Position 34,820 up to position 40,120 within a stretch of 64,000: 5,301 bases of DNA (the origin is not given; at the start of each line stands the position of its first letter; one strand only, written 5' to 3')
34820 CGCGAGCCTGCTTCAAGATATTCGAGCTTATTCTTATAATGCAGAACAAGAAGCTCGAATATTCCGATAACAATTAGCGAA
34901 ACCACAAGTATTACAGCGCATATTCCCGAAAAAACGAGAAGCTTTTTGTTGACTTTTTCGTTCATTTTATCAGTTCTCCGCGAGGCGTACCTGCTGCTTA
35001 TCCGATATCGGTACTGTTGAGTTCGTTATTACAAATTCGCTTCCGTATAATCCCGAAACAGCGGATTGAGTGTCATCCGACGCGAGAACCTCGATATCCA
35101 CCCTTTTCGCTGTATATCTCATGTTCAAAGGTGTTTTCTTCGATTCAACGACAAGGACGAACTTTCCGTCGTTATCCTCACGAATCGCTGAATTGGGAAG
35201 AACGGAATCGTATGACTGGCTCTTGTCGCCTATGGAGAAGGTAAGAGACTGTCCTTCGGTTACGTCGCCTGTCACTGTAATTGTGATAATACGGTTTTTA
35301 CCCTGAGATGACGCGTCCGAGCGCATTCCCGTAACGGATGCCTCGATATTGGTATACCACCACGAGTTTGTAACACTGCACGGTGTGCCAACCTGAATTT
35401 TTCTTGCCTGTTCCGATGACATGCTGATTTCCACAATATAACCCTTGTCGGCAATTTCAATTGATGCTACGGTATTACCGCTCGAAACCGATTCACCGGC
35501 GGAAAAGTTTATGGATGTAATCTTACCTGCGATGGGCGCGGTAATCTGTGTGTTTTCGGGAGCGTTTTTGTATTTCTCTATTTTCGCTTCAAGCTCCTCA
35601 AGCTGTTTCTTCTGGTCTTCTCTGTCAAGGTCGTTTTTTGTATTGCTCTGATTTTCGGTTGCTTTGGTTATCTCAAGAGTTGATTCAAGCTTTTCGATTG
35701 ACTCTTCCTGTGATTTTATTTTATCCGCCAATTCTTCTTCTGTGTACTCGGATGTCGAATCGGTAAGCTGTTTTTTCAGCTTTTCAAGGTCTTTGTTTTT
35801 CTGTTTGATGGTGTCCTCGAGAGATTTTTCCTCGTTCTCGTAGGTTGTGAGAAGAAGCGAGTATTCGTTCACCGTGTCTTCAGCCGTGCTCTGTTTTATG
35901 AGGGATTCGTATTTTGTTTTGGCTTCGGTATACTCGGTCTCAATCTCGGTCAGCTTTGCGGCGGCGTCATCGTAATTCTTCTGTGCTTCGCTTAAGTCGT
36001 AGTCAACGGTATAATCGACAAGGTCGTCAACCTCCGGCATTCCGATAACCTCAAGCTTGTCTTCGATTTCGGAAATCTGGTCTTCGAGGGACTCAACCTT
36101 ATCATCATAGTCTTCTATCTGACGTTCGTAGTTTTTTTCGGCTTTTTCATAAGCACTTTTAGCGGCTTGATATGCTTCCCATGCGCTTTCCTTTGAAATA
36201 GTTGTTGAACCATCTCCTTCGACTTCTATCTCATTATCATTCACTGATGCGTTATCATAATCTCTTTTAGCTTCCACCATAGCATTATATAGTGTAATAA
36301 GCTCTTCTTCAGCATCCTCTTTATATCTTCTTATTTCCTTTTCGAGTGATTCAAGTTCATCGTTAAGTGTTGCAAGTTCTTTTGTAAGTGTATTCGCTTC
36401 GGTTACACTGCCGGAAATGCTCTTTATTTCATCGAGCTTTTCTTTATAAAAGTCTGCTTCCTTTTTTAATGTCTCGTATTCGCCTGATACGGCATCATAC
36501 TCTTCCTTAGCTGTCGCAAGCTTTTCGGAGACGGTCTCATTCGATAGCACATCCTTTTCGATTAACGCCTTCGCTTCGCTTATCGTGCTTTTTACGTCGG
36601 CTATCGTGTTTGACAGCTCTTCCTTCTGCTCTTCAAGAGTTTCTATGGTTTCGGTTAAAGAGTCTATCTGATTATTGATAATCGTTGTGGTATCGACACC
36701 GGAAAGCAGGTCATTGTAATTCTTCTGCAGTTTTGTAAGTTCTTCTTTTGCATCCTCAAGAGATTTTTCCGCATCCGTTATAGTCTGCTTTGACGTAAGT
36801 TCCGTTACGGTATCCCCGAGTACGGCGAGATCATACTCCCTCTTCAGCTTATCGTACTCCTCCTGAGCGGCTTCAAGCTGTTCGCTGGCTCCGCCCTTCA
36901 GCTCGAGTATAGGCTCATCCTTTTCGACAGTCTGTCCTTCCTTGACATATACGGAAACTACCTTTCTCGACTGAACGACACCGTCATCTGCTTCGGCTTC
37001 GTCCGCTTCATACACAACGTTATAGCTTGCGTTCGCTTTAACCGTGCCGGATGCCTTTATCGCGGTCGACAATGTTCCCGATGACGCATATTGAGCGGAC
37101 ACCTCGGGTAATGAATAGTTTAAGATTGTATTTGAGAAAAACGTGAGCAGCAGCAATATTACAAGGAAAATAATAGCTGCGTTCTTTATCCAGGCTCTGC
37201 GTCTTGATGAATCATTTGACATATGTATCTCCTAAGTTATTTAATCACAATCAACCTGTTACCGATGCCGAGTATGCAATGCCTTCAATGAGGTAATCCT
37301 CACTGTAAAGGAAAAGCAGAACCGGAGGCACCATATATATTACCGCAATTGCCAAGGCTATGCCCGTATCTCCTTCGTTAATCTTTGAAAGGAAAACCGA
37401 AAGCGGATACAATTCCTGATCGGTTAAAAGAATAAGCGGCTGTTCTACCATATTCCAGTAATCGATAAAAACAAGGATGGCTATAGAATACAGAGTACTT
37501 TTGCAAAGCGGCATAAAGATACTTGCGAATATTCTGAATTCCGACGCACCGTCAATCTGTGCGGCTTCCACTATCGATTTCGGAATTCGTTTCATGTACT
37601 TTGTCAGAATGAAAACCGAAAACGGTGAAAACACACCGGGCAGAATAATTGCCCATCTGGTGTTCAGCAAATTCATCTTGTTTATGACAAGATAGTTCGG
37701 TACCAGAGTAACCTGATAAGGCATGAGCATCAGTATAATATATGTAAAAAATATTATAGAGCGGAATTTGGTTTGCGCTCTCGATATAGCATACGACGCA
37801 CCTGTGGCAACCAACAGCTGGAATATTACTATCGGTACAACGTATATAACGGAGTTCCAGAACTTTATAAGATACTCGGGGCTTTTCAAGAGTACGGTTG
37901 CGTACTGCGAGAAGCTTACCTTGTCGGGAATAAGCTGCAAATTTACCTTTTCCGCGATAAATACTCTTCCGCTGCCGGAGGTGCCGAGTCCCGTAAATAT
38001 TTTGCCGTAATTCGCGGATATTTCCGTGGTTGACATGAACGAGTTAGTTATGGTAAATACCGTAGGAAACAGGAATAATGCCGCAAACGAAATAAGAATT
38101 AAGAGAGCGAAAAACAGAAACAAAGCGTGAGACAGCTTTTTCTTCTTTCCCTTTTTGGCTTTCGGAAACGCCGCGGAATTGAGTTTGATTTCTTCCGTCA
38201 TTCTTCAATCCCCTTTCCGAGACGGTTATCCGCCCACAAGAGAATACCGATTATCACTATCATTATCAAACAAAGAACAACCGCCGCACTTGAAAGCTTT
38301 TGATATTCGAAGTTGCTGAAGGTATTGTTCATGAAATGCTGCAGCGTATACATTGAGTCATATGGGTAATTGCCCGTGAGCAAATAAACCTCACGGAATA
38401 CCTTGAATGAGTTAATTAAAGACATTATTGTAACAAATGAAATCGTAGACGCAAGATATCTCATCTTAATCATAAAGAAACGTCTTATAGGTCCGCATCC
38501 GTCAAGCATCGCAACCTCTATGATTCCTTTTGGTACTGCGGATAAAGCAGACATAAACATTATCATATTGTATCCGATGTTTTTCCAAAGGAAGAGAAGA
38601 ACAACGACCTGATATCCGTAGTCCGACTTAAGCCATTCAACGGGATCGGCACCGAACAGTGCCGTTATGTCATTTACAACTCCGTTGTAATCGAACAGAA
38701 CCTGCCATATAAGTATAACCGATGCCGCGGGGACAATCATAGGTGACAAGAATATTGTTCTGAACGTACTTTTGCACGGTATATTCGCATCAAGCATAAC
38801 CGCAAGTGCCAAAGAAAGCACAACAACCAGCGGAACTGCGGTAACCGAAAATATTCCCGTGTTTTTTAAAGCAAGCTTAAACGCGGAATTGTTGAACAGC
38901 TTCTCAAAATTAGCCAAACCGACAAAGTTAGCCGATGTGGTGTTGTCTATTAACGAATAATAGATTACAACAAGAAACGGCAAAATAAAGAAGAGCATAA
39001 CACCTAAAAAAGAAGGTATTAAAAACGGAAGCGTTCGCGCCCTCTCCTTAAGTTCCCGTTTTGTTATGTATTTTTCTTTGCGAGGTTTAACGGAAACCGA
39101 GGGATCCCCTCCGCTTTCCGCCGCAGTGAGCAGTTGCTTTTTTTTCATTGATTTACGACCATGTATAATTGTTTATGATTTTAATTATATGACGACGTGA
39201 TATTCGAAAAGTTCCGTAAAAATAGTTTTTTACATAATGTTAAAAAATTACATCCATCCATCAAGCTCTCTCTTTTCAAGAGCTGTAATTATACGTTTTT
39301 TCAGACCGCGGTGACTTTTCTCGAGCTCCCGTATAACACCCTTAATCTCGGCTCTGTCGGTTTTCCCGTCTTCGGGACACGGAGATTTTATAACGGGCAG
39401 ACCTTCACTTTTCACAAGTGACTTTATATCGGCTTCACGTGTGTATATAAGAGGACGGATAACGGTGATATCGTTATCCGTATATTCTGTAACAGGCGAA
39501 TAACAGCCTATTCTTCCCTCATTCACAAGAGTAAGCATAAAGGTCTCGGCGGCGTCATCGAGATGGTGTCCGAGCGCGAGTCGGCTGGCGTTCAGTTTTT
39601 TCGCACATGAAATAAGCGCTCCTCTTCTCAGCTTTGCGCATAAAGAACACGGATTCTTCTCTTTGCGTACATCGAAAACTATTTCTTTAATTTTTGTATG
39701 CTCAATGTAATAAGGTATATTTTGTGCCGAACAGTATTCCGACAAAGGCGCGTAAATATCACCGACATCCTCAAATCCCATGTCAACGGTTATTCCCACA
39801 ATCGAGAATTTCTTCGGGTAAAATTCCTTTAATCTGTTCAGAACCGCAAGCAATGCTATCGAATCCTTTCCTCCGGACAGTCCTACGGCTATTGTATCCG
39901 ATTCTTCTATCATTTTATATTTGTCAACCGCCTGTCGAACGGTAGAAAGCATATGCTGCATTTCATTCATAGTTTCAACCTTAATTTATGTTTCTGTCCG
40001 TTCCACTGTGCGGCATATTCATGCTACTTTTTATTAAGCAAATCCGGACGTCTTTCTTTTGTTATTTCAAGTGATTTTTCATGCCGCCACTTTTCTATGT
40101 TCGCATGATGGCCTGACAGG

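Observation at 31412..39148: Five-gene operon fusing a MalFG-type ABC importer with efflux-type accessory proteins and no ATPase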

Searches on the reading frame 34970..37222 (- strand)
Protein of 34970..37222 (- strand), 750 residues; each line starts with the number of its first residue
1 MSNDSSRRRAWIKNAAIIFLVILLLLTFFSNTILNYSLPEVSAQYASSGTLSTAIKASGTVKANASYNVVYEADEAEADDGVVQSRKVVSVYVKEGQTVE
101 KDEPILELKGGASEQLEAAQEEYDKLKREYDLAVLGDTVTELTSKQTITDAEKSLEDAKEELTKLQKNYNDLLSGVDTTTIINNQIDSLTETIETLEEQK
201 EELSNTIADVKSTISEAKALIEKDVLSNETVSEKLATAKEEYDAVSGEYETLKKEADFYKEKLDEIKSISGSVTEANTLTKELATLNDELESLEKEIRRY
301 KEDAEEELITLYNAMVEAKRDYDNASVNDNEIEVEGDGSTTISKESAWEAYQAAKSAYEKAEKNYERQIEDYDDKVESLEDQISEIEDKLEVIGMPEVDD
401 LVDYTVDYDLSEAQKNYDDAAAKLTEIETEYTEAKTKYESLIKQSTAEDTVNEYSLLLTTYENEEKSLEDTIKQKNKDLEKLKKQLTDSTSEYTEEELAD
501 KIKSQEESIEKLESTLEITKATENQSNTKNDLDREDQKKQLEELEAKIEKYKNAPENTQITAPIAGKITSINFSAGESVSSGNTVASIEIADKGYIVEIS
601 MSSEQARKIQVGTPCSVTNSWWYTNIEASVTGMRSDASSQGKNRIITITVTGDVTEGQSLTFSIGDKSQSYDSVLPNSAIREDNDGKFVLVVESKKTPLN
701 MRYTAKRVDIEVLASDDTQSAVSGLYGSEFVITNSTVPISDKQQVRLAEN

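Call 3: search_protein_families(library=pfam, proteins=[window:34970-37222:-], max_evalue=1)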
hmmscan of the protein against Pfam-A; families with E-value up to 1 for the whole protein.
window:34970-37222:- (750 aa): 14 families
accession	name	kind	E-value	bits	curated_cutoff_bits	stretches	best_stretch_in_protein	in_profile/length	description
PF13437.12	HlyD_3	-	1.3e-09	39.2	22.2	1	560-654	2-97/106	HlyD family secretion protein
PF13533.13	Biotin_lipoyl_2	-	5.4e-08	32.9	29.8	2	87-108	10-31/32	Biotin-lipoyl like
PF00364.28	Biotin_lipoyl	-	1.3e-06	28.6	22.1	2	39-108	6-73/73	Biotin-requiring enzyme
PF16576.10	HlyD_D23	-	0.00026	20.8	30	2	520-618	65-168/214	Barrel-sandwich domain of CusB or HlyD membrane-fusion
PF07926.17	TPR_MLP1_2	-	0.0015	19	36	2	181-266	5-90/129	TPR/MLP1/MLP2-like protein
PF05335.18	DUF745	-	0.005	17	33.3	1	145-245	68-165/183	Protein of unknown function (DUF745)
PF07831.19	PYNP_C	-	0.021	14.9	27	0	90-125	35-70/75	Pyrimidine nucleoside phosphorylase C-terminal domain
PF02749.22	QRPTase_N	-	0.022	15.4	27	1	87-114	39-66/82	Quinolinate phosphoribosyl transferase, N-terminal domain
PF16533.10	SOAR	-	0.05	14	25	1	149-208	27-84/101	STIM1 Orai1-activating region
PF01336.31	tRNA_anti-codon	-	0.075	13.4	27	1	564-617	3-53/75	OB-fold nucleic acid binding domain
PF16403.11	Bact_surface_Ig-like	-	0.18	12.3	27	0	35-78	16-60/71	Bacterial surface protein, Ig-like domain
PF06160.17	EzrA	-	0.18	10.5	39.6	1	140-291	181-333/557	Septation ring formation regulator, EzrA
PF04859.17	DUF641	-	0.85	10.4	27.6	1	423-494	52-122/127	Plant protein of unknown function (DUF641)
PF11155.13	DUF2935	-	0.89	10.5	24.4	1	247-309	27-93/121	Domain of unknown function (DUF2935)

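Call 4: search_protein_families(library=ncbifam, proteins=[window:34970-37222:-], max_evalue=1)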
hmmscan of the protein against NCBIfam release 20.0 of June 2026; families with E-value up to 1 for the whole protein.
window:34970-37222:- (750 aa): 32 families (the best 25 are shown)
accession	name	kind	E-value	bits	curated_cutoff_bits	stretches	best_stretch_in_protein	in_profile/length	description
TIGR01730.1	RND_mfp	subfamily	1.4e-18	67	94.9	1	496-747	74-321/322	efflux RND transporter periplasmic adaptor subunit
TIGR01843.1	type_I_hlyD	subfamily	8.2e-13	48.1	208.65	2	414-618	118-332/422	HlyD family type I secretion periplasmic adaptor subunit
TIGR00998.1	8a0101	subfamily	2.7e-09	36.4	390.8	1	425-621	76-267/334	EmrA/EmrK family multidrug efflux transporter periplasmic adaptor subunit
NF045487.1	ASRP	equivalog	4.8e-09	35.4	300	2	143-308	323-480/593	archaea-specific SMC-related protein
TIGR02168.1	SMC_prok_B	equivalog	5.2e-09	34.4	567.35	2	91-321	736-964/1181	chromosome segregation protein SMC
TIGR00999.1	8a0102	subfamily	6.4e-08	32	319.3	1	523-695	58-233/271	CzcB/NccB family metal efflux transporter periplasmic adaptor subunit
TIGR02169.1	SMC_prok_A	equivalog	1.1e-06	26.7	729.4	2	276-557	677-940/1165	chromosome segregation protein SMC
NF007785.0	PRK10476.1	equivalog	6.5e-06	25.2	376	1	512-618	162-268/347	multidrug transporter subunit MdtN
NF041751.2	sbcc_Staph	equivalog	1.3e-05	23.4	920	1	139-557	260-686/1007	exonuclease subunit SbcC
TIGR04523.1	Mplasa_alph_rch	subfamily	5.7e-05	21.2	270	1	143-392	479-732/745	helix-rich protein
NF002572.0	PRK02224.1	equivalog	0.00039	18.8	1087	1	109-391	229-519/888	DNA double-strand break repair ATPase Rad50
TIGR04527.1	mycoplas_twoTM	subfamily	0.00051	19.8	125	2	144-217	66-143/248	MG_279/MG_280 family protein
NF003034.1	PRK03918.1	equivalog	0.00096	17.2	700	1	116-390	160-428/878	DNA double-strand break repair ATPase Rad50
TIGR04211.1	SH3_and_anchor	equivalog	0.0014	18.2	65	2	211-308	65-166/198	TIGR04211 family SH3 domain-containing protein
NF004173.0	PRK05641.1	equivalog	0.0017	18.9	199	0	80-108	124-152/153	putative acetyl-CoA carboxylase biotin carboxyl carrier protein subunit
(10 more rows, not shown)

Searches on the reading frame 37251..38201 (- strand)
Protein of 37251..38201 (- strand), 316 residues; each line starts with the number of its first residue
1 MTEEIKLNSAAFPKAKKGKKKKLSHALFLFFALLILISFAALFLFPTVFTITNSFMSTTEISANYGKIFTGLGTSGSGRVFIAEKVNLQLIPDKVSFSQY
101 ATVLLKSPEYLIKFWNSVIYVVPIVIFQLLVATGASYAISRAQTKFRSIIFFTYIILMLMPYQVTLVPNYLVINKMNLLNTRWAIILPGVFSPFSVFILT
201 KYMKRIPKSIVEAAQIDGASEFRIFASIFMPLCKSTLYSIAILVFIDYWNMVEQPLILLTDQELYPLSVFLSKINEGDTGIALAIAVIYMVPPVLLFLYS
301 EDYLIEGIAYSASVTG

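Call 3: search_protein_families(library=pfam, proteins=[window:37251-38201:-], max_evalue=1)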
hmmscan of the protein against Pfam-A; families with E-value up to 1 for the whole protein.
window:37251-38201:- (316 aa): 2 families
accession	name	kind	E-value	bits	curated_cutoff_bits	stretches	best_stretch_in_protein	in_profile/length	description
PF00528.27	BPD_transp_1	-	7.5e-10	39.3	26.4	1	135-295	6-170/184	Binding-protein-dependent transport system inner membrane component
PF04932.20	Wzy_C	-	0.096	12.9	31.7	1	20-83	35-88/149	O-Antigen ligase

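Call 4: search_protein_families(library=ncbifam, proteins=[window:37251-38201:-], max_evalue=1)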
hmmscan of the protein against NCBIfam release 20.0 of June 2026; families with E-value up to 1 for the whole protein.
window:37251-38201:- (316 aa): 12 families
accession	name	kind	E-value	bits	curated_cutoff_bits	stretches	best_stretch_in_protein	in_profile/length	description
NF040932.1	ABC_arch_GlcU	equivalog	7.3e-26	91.4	340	1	90-309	41-265/272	glucose ABC transporter permease GlcU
NF008210.0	PRK10973.1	equivalog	2.9e-21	76.4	297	1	106-309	69-277/281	sn-glycerol-3-phosphate ABC transporter permease UgpE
NF008231.0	PRK10998.1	equivalog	5.1e-17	62.4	261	1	24-309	8-290/296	maltose ABC transporter permease MalG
NF011624.0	PRK15050.1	equivalog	3.6e-09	36.2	247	2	175-298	154-280/297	2-aminoethylphosphonate ABC transporter permease subunit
TIGR01581.1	Mo_ABC_porter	hypoth_equivalog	3.8e-08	33.1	210.3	1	155-298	76-224/225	ABC transporter permease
TIGR03262.1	PhnU2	equivalog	4.3e-08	32.2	593.25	1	103-299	45-252/546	putative 2-aminoethylphosphonate ABC transporter permease subunit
TIGR03226.1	PhnU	equivalog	1.8e-07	30.9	283.45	1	190-297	189-297/311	2-aminoethylphosphonate ABC transporter permease subunit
TIGR02141.1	modB_ABC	equivalog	0.00012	21.8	182.6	1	154-245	53-145/208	molybdate ABC transporter permease subunit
NF007963.0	PRK10683.1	equivalog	0.0013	18.2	489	1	172-291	174-296/317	putrescine ABC transporter permease PotH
NF007047.0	PRK09500.1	equivalog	0.0015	18.2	326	1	102-278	48-226/257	spermidine/putrescine ABC transporter permease PotC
NF007044.0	PRK09497.1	equivalog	0.0033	16.9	348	1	94-251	47-221/285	spermidine/putrescine ABC transporter permease PotB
NF040931.1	ABC_arch_GlcT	equivalog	0.061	13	360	1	185-259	148-222/278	glucose ABC transporter permease GlcT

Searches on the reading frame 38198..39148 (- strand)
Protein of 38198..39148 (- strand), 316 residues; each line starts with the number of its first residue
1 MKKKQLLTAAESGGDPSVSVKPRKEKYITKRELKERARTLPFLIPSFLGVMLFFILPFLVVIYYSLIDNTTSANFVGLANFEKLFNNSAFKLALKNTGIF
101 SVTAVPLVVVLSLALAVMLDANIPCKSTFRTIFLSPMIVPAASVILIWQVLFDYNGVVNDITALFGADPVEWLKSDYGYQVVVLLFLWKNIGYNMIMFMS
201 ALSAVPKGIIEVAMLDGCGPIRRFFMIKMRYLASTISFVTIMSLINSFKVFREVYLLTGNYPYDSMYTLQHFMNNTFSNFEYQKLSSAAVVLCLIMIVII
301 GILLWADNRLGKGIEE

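Call 3: search_protein_families(library=pfam, proteins=[window:38198-39148:-], max_evalue=1)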
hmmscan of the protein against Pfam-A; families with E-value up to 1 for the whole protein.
window:38198-39148:- (316 aa): 2 families
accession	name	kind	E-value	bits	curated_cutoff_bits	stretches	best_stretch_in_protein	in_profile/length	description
PF00528.27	BPD_transp_1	-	2.8e-11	43.9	26.4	1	115-305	8-173/184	Binding-protein-dependent transport system inner membrane component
PF00482.28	T2SSF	-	0.83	10.1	25.2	0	5-63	66-123/125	Type II secretion system (T2SS), protein F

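Call 4: search_protein_families(library=ncbifam, proteins=[window:38198-39148:-], max_evalue=1)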
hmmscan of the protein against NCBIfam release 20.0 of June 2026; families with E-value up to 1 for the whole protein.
window:38198-39148:- (316 aa): 10 families
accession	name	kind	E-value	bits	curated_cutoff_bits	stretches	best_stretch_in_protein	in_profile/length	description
NF007852.0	PRK10561.1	equivalog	3.1e-31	109.3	335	1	36-300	9-281/295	sn-glycerol-3-phosphate ABC transporter permease UgpA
NF040931.1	ABC_arch_GlcT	equivalog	2.7e-23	83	360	1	47-300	7-264/278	glucose ABC transporter permease GlcT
NF008232.0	PRK10999.1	equivalog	7.3e-16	58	392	1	75-262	264-458/520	maltose ABC transporter permease MalF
TIGR03262.1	PhnU2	equivalog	5.2e-11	41.9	593.25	1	47-267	11-221/546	putative 2-aminoethylphosphonate ABC transporter permease subunit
NF011624.0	PRK15050.1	equivalog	1.2e-05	24.6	247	1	30-273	15-251/297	2-aminoethylphosphonate ABC transporter permease subunit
NF043074.1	MMSYN1_0196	equivalog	3.8e-05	23.1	350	1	36-310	7-266/277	spermidine/putrescine ABC transporter permease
TIGR01581.1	Mo_ABC_porter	hypoth_equivalog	4.7e-05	23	210.3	1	85-303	14-222/225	ABC transporter permease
NF006953.0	PRK09433.1-4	equivalog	8.7e-05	21.6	970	1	107-314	65-268/536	thiamine/thiamine pyrophosphate ABC transporter permease ThiP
NF006956.0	PRK09433.2-5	equivalog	0.0011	17.6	984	1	72-259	45-226/543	thiamine/thiamine pyrophosphate ABC transporter permease ThiP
NF010828.0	PRK14232.1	equivalog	0.21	11.7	118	1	239-305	44-108/120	fluoride efflux transporter CrcB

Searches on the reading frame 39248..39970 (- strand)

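Call 81: search_protein_families(library=pfam, proteins=[window:39248-39970:-], max_evalue=0.0001)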
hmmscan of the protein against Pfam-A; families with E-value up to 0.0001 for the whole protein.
window:39248-39970:- (240 aa): 1 family
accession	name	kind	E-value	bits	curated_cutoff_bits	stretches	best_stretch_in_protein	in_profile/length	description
PF01171.26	ATP_bind_3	-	6.8e-21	75.2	27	1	27-209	2-179/182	PP-loop family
